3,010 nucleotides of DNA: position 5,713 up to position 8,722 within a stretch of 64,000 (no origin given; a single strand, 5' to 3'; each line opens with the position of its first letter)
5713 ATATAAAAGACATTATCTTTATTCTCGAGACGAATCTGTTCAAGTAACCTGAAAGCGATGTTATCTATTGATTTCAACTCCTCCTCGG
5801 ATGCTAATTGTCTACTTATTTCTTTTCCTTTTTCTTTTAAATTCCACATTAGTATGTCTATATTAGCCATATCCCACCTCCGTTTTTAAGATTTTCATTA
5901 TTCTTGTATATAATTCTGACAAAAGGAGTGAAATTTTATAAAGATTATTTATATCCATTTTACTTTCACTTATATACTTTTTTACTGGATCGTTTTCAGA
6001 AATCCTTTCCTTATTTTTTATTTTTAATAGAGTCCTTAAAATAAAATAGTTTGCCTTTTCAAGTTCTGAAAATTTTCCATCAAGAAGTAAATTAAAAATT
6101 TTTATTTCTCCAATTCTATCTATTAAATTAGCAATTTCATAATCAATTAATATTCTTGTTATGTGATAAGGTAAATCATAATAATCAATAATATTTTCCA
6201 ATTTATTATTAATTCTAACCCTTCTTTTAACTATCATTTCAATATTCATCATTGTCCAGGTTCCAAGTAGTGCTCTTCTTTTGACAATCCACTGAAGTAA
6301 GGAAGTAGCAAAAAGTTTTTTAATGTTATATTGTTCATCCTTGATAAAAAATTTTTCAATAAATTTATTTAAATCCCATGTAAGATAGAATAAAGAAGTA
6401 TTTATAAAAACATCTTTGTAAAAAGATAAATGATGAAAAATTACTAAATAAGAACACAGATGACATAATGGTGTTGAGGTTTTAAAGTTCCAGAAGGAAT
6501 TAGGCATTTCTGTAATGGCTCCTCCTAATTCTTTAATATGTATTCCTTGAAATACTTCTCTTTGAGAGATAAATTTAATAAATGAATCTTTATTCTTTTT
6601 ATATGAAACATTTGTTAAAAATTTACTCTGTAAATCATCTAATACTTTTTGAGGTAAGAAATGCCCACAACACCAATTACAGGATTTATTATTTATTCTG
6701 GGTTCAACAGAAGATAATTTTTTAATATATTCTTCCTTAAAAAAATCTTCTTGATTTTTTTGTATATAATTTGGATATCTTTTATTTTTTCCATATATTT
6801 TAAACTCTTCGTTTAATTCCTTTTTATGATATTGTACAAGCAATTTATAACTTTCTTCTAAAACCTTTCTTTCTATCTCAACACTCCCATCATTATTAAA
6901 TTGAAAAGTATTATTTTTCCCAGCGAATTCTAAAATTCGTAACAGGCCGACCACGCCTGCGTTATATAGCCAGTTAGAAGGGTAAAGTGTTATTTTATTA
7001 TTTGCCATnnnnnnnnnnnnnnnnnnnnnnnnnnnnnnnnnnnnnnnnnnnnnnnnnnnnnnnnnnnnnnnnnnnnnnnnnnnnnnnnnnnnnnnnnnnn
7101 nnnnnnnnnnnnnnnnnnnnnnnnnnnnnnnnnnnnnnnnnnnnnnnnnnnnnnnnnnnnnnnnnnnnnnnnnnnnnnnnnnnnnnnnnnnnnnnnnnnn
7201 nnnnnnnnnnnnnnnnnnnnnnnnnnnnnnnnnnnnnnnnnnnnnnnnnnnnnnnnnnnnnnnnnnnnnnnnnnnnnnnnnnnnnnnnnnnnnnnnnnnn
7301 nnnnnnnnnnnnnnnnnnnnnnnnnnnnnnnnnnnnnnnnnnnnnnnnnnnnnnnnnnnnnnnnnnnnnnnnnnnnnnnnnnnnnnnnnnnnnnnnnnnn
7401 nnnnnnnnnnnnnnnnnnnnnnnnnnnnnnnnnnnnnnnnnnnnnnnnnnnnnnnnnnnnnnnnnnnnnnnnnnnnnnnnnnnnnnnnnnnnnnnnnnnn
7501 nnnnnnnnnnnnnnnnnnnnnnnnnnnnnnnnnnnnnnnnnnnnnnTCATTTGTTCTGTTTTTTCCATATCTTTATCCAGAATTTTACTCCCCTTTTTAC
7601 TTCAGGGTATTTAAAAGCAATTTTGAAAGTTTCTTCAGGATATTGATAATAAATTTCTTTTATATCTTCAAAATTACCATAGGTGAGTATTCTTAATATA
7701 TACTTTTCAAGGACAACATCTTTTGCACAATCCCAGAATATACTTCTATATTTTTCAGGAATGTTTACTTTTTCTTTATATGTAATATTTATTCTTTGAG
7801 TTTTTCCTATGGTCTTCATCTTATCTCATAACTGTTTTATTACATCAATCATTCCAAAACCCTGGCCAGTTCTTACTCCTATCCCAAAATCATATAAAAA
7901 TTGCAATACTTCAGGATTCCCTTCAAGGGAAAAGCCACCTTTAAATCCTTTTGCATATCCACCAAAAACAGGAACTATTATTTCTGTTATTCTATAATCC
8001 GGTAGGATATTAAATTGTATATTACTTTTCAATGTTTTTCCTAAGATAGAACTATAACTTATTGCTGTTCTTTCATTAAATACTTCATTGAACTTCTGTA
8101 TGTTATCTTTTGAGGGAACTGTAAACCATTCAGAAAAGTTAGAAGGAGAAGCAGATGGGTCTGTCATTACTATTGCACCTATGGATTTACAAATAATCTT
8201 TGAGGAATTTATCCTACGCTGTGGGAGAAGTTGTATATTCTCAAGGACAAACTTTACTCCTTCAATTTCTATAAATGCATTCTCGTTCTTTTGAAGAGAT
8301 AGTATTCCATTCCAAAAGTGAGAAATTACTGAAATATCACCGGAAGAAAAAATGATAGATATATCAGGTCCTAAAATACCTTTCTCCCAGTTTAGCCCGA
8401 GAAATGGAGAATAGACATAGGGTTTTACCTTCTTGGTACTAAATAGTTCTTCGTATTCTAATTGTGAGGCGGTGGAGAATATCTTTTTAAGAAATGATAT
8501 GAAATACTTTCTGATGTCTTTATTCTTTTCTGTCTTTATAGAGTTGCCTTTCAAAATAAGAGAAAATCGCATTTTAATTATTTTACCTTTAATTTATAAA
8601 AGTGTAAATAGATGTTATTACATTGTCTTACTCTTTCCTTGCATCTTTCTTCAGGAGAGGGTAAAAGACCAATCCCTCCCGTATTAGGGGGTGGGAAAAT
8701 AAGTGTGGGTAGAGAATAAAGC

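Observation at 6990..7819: AbiEii/DUF1814-type nucleotidyltransferase and a 90-aa partner inserted inside a type I-B cas operon, between cas6 and cas8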

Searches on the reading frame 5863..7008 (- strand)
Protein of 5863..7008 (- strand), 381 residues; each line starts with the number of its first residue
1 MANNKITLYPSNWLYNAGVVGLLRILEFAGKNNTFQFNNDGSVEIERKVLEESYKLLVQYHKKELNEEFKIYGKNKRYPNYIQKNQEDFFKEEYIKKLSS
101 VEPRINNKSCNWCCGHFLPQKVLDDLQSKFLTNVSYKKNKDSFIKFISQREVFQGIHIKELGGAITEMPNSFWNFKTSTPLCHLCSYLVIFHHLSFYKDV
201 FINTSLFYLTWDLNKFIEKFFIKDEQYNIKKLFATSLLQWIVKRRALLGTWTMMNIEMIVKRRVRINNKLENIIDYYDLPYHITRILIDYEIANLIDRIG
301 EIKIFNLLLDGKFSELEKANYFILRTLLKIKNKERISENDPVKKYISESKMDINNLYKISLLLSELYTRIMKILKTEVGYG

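Call 5: search_protein_families(library=pfam, proteins=[window:5863-7008:-], max_evalue=1)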
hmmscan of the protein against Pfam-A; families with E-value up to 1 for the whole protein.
window:5863-7008:- (381 aa): 1 family
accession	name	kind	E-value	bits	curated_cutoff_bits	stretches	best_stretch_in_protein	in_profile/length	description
PF09706.15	Cas_CXXC_CXXC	-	0.00011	22.6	21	1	151-196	24-68/69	CRISPR-associated protein (Cas_CXXC_CXXC)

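Call 6: search_protein_families(library=ncbifam, proteins=[window:5863-7008:-], max_evalue=1)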
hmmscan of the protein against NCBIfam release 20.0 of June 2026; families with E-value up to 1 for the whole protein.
window:5863-7008:- (381 aa): 1 family
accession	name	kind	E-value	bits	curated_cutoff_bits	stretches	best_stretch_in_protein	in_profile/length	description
TIGR01908.1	cas_CXXC_CXXC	equivalog_domain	0.00089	18.8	19.4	1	151-290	19-162/308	type I-B CRISPR-associated protein Cas8b1/Cst1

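Call 7: search_protein_families(library=padloc, proteins=[window:5863-7008:-], max_evalue=1)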
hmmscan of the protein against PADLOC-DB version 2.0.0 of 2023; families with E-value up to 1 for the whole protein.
window:5863-7008:- (381 aa): 6 families
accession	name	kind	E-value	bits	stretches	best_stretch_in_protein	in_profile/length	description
PDLC01204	Cas8b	-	8.9e-88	293.2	1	4-376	2-336/337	CAS-I-B; effector_LS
PDLC02050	Cas8b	-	3.3e-11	41.3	2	4-153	2-130/496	-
PDLC01367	Cas8b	-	2.1e-06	26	1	151-197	19-63/63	CAS-I-B; effector_LS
PDLC01645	Cas8b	-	3.1e-06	25.5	1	152-197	19-62/62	CAS-I-B; effector_LS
PDLC00966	Cas8a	-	0.00024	18.8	1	151-290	19-162/308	"CRISPR-associated protein Cas8b1/Cst1, subtype I-B/TNEAP"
PDLC01278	Cas8b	-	0.00037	18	1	158-372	19-227/311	CAS-I-B; effector_LS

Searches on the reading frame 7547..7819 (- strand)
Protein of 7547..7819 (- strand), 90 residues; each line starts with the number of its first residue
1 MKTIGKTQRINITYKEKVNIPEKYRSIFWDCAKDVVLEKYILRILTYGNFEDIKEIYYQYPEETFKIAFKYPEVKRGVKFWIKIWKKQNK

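Call 5: search_protein_families(library=pfam, proteins=[window:7547-7819:-], max_evalue=1)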
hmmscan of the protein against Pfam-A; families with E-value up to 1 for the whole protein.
window:7547-7819:- (90 aa): 2 families
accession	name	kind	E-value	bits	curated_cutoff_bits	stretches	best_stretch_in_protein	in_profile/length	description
PF21956.1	DUF6922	-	0.00046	20.1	27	1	41-66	24-49/52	Family of unknown function (DUF6922)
PF21717.2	DTX3L_a-b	-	0.37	11.2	27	0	47-57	38-48/62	DTX3L, alpha/beta domain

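Call 6: search_protein_families(library=ncbifam, proteins=[window:7547-7819:-], max_evalue=1)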
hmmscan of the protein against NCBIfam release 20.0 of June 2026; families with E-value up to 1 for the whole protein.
window:7547-7819:- (90 aa): 2 families
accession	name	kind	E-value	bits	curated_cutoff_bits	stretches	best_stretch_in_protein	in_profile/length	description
NF008926.0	PRK12285.1-3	equivalog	0.048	12.5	320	1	24-69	111-156/429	tryptophan--tRNA ligase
TIGR00242.1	TIGR00242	equivalog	0.069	13.1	98.35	1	8-57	6-53/144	division/cell wall cluster transcriptional repressor MraZ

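Call 7: search_protein_families(library=padloc, proteins=[window:7547-7819:-], max_evalue=1)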
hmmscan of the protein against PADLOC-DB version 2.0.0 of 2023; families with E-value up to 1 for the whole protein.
window:7547-7819:- (90 aa): 1 family
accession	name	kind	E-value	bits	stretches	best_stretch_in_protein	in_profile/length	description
PDLC04018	PD-Lambda-5_B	-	0.0066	13.8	1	41-81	227-267/291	-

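Call 16: find_homologous_proteins(query=window:7547-7819:-)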
Query window:7547-7819:- (90 aa): 15 proteins with E <= 0.001 among 15 candidates.
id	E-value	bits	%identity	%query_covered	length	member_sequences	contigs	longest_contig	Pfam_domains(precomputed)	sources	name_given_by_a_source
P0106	3.3e-53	195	100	100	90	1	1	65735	-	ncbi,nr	ncbi:MAG: hypothetical protein N3D17_03445 [bacterium]|nr:hypothetical protein [bacterium]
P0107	9.2e-38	146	75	98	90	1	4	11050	-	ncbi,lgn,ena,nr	ncbi:MAG: hypothetical protein NC921_04305 [Candidatus Omnitrophica bacterium]|nr:hypothetical prote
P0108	7.9e-37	143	70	98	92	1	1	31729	-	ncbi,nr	ncbi:MAG: hypothetical protein NC905_01200 [Candidatus Omnitrophica bacterium]|nr:hypothetical prote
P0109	1.3e-36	142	71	100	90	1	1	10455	-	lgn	-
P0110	6.6e-34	134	70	96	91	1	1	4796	-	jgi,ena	-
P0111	6.9e-33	130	66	97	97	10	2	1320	-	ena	-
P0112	2.0e-32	129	68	100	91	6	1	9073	-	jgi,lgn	-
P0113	6.5e-31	124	64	98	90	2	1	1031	-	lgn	-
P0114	2.1e-28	116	60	98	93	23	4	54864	-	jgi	jgi:hypothetical protein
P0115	2.9e-28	116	64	98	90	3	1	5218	-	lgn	-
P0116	4.0e-26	109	64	96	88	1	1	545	-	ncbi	-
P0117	1.5e-25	107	60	96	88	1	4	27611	-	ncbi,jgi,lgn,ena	-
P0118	5.3e-25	105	57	99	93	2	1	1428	-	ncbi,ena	-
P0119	5.8e-25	105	63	96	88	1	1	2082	-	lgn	-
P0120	8.3e-23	98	58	96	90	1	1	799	-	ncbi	-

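Call 41: search_protein_families(library=pfam, alignment_id=A2, max_evalue=0.01)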
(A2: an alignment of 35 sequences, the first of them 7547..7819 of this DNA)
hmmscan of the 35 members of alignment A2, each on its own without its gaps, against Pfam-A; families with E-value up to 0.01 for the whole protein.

A. member 1, window:7547-7819:- (90 aa): 1 family
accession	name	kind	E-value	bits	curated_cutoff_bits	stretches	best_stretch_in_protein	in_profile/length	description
PF21956.1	DUF6922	-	0.00046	20.1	27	1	41-66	24-49/52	Family of unknown function (DUF6922)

B. families by the number of members that match (of 35 scanned): 2 families
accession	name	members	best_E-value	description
PF21956.1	DUF6922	28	8.8e-15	Family of unknown function (DUF6922)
PF04620.18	FlaA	1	0.0047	Flagellar filament outer layer protein Flaa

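Call 42: find_homologous_proteins(query=A2, max_evalue=0.00001)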
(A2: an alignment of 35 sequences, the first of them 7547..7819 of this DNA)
Query A2 (35 sequences) (90 aa, profile of the alignment): 402 proteins with E <= 0.00001 among 939 candidates; the best 120 are listed.
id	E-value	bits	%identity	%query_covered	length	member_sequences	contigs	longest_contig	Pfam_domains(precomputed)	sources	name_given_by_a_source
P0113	5.0e-34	134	64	98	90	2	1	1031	-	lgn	-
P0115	1.6e-33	132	64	98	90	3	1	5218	-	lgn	-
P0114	2.2e-33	132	60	98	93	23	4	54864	-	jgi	jgi:hypothetical protein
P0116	2.4e-33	132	64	96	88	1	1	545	-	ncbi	-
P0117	4.5e-33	131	60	96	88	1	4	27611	-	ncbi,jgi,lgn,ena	-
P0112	3.7e-32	128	68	100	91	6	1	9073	-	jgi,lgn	-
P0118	4.2e-31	124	57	99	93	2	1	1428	-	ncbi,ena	-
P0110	5.6e-31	124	70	96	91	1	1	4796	-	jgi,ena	-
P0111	8.4e-31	123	66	97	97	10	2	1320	-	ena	-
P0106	1.8e-30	122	100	100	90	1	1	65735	-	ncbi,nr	ncbi:MAG: hypothetical protein N3D17_03445 [bacterium]|nr:hypothetical protein [bacterium]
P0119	1.8e-30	122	63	96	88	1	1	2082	-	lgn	-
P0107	3.3e-30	122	75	98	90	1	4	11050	-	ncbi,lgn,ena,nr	ncbi:MAG: hypothetical protein NC921_04305 [Candidatus Omnitrophica bacterium]|nr:hypothetical prote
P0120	3.6e-30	121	58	96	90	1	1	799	-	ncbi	-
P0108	3.7e-30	121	70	98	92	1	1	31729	-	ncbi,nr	ncbi:MAG: hypothetical protein NC905_01200 [Candidatus Omnitrophica bacterium]|nr:hypothetical prote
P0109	4.3e-30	121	71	100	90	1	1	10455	-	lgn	-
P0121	2.1e-13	68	-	-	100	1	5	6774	PF21956.2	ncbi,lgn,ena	ncbi:MAG: hypothetical protein AAB594_02985 [Patescibacteria group bacterium]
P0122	2.4e-13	68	21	21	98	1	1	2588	PF21956.2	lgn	-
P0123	7.5e-13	66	-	-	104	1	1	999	PF21956.2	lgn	-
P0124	8.4e-13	66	27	52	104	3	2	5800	PF21956.2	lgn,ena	-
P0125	1.1e-12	65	-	-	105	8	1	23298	PF21956.2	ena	-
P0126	1.2e-12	65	-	-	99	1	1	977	PF21956.2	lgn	-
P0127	3.1e-12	64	28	54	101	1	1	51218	PF21956.2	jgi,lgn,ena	-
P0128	3.4e-12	64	-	-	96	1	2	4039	PF21956.2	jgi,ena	-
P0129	3.5e-12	64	-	-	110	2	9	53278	PF21956.2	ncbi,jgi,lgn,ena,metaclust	jgi:hypothetical protein|metaclust:\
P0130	3.6e-12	64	-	-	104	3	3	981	PF21956.2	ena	-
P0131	3.8e-12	64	-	-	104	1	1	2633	PF21956.2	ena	-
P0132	4.0e-12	64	34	32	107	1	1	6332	PF21956.2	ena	-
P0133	4.1e-12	64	-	-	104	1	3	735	PF21956.2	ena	-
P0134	4.2e-12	64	25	52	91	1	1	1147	PF21956.2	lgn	-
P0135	4.3e-12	63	-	-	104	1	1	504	PF21956.2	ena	-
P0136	4.5e-12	63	26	38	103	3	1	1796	PF21956.2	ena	-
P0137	7.2e-12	63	24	23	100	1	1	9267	PF21956.2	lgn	-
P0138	7.3e-12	63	-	-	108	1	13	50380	PF21956.2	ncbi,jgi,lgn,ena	-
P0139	7.6e-12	63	30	57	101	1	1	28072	PF21956.2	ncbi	-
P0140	8.0e-12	63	26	56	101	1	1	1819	PF21956.2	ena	-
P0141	8.8e-12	63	-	-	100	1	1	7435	PF21956.2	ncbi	-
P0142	9.5e-12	62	-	-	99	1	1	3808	PF21956.2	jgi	jgi:hypothetical protein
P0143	1.2e-11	62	22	58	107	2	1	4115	PF21956.2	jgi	-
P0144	1.4e-11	62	28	40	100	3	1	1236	PF21956.2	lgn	-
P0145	1.5e-11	62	-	-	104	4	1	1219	PF21956.2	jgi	-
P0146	1.6e-11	62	23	67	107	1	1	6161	PF21956.2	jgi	jgi:hypothetical protein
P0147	1.7e-11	62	-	-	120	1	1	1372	PF21956.2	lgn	-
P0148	1.8e-11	62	26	52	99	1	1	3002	PF21956.2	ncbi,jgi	jgi:hypothetical protein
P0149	1.8e-11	61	-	-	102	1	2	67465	PF21956.2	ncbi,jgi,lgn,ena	-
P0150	1.9e-11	61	-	-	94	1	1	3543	PF21956.2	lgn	-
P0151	1.9e-11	61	-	-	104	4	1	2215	PF21956.2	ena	-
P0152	2.0e-11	61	26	47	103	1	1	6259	PF21956.2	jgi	jgi:hypothetical protein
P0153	2.0e-11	61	-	-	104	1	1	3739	PF21956.2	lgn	-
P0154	2.1e-11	61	-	-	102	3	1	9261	PF21956.2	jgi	-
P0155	2.3e-11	61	22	46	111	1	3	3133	PF21956.2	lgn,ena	-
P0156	2.6e-11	61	25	74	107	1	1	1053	PF21956.2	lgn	-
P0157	2.6e-11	61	-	-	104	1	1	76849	PF21956.2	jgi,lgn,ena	-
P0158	3.1e-11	61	23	52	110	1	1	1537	PF21956.2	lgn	-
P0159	3.2e-11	61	-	-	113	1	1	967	PF21956.2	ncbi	-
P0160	3.3e-11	61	-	-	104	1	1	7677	PF21956.2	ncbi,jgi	-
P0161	3.4e-11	61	-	-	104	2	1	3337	PF21956.2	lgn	-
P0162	3.7e-11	60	-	-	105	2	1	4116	PF21956.2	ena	-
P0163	3.9e-11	60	-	-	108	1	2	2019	PF21956.2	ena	-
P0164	3.9e-11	60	-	-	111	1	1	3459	PF21956.2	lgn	-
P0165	3.9e-11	60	-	-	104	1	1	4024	PF21956.2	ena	-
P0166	4.0e-11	60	-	-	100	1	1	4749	PF21956.2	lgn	-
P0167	4.1e-11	60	-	-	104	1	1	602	PF21956.2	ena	-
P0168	4.4e-11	60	24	44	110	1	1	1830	PF21956.2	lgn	-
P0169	4.4e-11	60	22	67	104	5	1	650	PF21956.2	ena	-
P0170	4.5e-11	60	20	44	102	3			PF21956.2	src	-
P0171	4.5e-11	60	-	-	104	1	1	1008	PF21956.2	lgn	-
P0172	4.6e-11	60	-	-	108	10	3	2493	PF21956.2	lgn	-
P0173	4.6e-11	60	20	53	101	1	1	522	PF21956.2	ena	-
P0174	4.8e-11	60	-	-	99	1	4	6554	PF21956.2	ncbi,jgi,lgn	jgi:ABC-type uncharacterized transport system ATPase subunit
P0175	4.8e-11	60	-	-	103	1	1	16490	PF21956.2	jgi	-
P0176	4.8e-11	60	23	67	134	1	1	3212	PF21956.2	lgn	-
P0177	5.4e-11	60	-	-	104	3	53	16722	PF21956.2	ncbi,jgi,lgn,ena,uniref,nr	ncbi:hypothetical protein CO121_00770 [bacterium (Candidatus Gribaldobacteria) CG_4_9_14_3_um_filter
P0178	6.2e-11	60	-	-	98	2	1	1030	PF21956.2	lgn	-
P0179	6.3e-11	60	23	70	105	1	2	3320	PF21956.2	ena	-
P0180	6.7e-11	60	-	-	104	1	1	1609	PF21956.2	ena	-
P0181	6.8e-11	60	-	-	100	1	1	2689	PF21956.2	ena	-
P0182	6.9e-11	60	-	-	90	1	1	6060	PF21956.2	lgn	-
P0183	7.6e-11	59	-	-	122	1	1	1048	PF21956.2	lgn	-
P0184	7.9e-11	59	29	52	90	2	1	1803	PF21956.2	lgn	-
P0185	8.2e-11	59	24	46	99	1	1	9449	PF21956.2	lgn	-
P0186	9.0e-11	59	25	62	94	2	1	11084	PF21956.2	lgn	-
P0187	9.1e-11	59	26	57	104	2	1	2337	PF21956.2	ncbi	-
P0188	9.3e-11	59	24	70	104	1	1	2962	PF21956.2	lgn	-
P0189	9.7e-11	59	-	-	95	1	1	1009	PF21956.2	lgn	-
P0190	9.7e-11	59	-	-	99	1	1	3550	PF21956.2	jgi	jgi:Family of unknown function (DUF6922)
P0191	1.0e-10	59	24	23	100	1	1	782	PF21956.2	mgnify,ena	mgnify:CR=1 FL=1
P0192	1.0e-10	59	-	-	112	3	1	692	PF21956.2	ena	-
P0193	1.1e-10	59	-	-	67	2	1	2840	PF21956.2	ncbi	ncbi:MAG: hypothetical protein QXQ02_09110, partial [Halobacteria archaeon]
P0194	1.1e-10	59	18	49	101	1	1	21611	PF21956.2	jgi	jgi:hypothetical protein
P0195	1.2e-10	59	-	-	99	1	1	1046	PF21956.2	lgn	-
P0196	1.2e-10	59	-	-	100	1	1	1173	PF21956.2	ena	-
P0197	1.2e-10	59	-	-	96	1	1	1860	PF21956.2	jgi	-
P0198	1.2e-10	59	22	67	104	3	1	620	PF21956.2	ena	-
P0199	1.3e-10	59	27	36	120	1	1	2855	PF21956.2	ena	-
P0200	1.3e-10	59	26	53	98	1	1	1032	PF21956.2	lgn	-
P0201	1.5e-10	59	20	53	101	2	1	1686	PF21956.2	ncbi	-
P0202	1.5e-10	59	-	-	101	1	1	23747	PF21956.2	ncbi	-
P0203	1.5e-10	59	-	-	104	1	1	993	PF21956.2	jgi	-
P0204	1.6e-10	58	22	40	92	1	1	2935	PF21956.2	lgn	-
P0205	1.6e-10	58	-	-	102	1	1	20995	PF21956.2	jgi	-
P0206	1.6e-10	58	-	-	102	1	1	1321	PF21956.2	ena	-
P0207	1.7e-10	58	23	53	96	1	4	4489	PF21956.2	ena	-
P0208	1.9e-10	58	23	70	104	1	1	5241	PF21956.2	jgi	-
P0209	2.0e-10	58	30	36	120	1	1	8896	PF21956.2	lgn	-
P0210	2.0e-10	58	-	-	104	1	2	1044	PF21956.2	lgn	-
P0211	2.1e-10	58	-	-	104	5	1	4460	PF21956.2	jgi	jgi:hypothetical protein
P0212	2.1e-10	58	21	52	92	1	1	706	PF21956.2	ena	-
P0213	2.4e-10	58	25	57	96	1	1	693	PF21956.2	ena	-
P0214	2.4e-10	58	20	46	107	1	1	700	PF21956.2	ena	-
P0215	2.4e-10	58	22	54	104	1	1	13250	PF21956.2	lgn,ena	-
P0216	2.5e-10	58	-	-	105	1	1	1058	PF21956.2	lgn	-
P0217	2.5e-10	58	-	-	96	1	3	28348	PF21956.2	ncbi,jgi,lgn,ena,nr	ncbi:MAG: hypothetical protein ABIG88_00970 [Patescibacteria group bacterium]|nr:hypothetical protei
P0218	2.5e-10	58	23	57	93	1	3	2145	PF21956.2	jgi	jgi:hypothetical protein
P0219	2.6e-10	58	25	67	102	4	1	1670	PF21956.2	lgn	-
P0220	2.7e-10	58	-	-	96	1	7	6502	PF21956.2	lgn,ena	-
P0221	2.7e-10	58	25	40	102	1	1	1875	PF21956.2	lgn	-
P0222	2.8e-10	58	-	-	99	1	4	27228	PF21956.2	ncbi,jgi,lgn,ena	-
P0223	3.1e-10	58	-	-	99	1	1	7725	PF21956.2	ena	-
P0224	3.1e-10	58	24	58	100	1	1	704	PF21956.2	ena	-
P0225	3.3e-10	57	25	53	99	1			PF21956.2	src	-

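Call 56: predict_structure(alignment_id=A3)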
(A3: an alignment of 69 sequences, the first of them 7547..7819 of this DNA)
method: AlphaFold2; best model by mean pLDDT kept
length: 90 residues; sequences in the alignment: 69
mean_pLDDT: 87.2   pTM: 0.73
mean pLDDT of the five models: 87.2, 86.9, 86.9, 86.8, 84.6
residues with pLDDT >= 90: 52; 70-90: 29; 50-70: 9; < 50: 0
segments of 3 or more residues with pLDDT < 50: none
pLDDT, mean of each block of 10 residues (from residue 1): 62 86 87 88 94 94 93 93 88
secondary structure, 60 per line:
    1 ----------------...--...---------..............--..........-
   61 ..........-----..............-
elements in order: E17-19 E34-36 H37-47 H50-59 H61-70 H76-89

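Call 70: search_solved_structures(query=A3, max_evalue=10)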
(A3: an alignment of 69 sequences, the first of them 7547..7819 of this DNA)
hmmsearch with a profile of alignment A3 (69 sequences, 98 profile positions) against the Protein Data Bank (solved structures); distinct sequences matched with E-value up to 10: 4.
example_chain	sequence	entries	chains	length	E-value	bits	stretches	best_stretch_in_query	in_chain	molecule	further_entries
5k27_A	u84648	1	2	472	0.22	14.6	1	38-91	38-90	ancMT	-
5kkg_A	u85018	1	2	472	0.23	14.6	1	38-91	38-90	ancMT E72A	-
2edo_A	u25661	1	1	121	1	12.5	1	8-26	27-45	CD48 antigen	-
7upp_B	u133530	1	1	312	7.1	9.8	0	63-82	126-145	DHT03 protein B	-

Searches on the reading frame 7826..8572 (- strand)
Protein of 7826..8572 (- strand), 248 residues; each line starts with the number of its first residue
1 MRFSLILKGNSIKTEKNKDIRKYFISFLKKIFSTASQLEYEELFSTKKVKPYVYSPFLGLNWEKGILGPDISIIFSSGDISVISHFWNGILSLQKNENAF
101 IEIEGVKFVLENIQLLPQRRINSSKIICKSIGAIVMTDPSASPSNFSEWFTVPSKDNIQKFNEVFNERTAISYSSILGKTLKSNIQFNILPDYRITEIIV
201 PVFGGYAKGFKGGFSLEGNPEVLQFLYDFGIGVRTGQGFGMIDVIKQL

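Call 5: search_protein_families(library=pfam, proteins=[window:7826-8572:-], max_evalue=1)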
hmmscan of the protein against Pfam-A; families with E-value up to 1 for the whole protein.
window:7826-8572:- (248 aa): 1 family
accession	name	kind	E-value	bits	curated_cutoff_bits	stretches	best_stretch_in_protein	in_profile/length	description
PF01881.21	Cas_Cas6_C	-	5.5e-19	69.7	23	1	118-244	3-125/125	CRISPR associated protein Cas6, C-terminal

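Call 6: search_protein_families(library=ncbifam, proteins=[window:7826-8572:-], max_evalue=1)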
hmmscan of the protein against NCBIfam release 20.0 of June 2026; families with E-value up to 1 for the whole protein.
window:7826-8572:- (248 aa): 1 family
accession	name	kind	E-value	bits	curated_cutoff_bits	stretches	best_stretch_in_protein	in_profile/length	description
TIGR01877.1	cas_cas6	equivalog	1.4e-21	77.9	58.65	1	43-243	2-200/200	CRISPR-associated endoribonuclease Cas6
